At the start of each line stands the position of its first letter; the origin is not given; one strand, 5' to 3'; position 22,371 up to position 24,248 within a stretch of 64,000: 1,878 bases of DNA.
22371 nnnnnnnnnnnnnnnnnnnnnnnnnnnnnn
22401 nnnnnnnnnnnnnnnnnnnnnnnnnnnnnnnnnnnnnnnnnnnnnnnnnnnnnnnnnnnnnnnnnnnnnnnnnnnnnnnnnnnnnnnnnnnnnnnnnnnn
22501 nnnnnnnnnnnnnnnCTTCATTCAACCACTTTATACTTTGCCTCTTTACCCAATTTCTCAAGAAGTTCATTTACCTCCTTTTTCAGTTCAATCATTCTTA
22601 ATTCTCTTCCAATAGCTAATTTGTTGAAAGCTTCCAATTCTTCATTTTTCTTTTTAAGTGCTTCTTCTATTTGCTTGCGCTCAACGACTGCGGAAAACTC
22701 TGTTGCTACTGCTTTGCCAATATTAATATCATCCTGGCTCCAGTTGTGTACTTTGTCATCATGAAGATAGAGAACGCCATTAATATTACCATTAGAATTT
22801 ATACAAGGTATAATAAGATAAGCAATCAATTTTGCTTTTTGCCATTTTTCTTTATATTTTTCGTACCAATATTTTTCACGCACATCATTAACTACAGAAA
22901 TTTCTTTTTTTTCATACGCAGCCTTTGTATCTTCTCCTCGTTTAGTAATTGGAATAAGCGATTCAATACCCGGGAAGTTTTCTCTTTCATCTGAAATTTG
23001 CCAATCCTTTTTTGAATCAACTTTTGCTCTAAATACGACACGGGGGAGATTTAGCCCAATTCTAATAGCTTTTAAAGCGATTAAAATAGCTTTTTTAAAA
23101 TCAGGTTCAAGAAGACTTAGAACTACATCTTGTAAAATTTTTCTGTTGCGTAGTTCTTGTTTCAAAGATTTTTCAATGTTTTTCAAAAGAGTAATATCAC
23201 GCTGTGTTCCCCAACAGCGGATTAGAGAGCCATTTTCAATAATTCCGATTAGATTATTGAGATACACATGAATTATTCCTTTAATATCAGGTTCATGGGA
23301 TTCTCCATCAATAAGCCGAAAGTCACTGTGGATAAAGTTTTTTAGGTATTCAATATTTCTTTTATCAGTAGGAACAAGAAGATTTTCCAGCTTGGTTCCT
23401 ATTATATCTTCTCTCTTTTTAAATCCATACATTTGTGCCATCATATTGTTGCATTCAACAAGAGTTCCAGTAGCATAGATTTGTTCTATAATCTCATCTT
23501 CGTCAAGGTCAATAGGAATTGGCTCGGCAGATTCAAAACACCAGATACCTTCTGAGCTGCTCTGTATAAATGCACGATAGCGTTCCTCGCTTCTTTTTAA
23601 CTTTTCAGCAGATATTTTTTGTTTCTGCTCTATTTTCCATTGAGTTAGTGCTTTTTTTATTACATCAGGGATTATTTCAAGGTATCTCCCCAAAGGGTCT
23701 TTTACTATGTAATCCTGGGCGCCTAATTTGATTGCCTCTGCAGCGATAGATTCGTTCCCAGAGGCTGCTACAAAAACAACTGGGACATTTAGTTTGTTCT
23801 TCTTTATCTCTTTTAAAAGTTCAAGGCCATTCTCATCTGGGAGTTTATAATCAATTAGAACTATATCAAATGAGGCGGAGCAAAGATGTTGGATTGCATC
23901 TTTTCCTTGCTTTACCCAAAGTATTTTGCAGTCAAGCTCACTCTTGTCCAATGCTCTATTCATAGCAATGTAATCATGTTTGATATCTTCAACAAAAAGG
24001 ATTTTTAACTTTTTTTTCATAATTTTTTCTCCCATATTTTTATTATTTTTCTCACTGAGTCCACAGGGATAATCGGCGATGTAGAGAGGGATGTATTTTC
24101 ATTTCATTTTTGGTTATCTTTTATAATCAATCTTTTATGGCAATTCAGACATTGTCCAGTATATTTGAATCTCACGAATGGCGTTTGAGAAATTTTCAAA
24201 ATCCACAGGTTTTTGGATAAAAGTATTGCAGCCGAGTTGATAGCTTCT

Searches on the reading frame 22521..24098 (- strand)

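Call 57: search_protein_families(library=pfam, proteins=[window:22521-24098:-], max_evalue=0.00001)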
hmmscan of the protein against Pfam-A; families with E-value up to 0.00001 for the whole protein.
window:22521-24098:- (526 aa): 3 families
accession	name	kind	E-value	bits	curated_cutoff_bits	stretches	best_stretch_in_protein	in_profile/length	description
PF00072.30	Response_reg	-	4.4e-21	75.6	30.2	1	33-134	1-100/111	Response regulator receiver domain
PF13426.13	PAS_9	-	4.9e-07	30.4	27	1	207-303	7-102/103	PAS domain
PF01590.32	GAF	-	3.8e-06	27.9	22.4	1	342-469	10-130/133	GAF domain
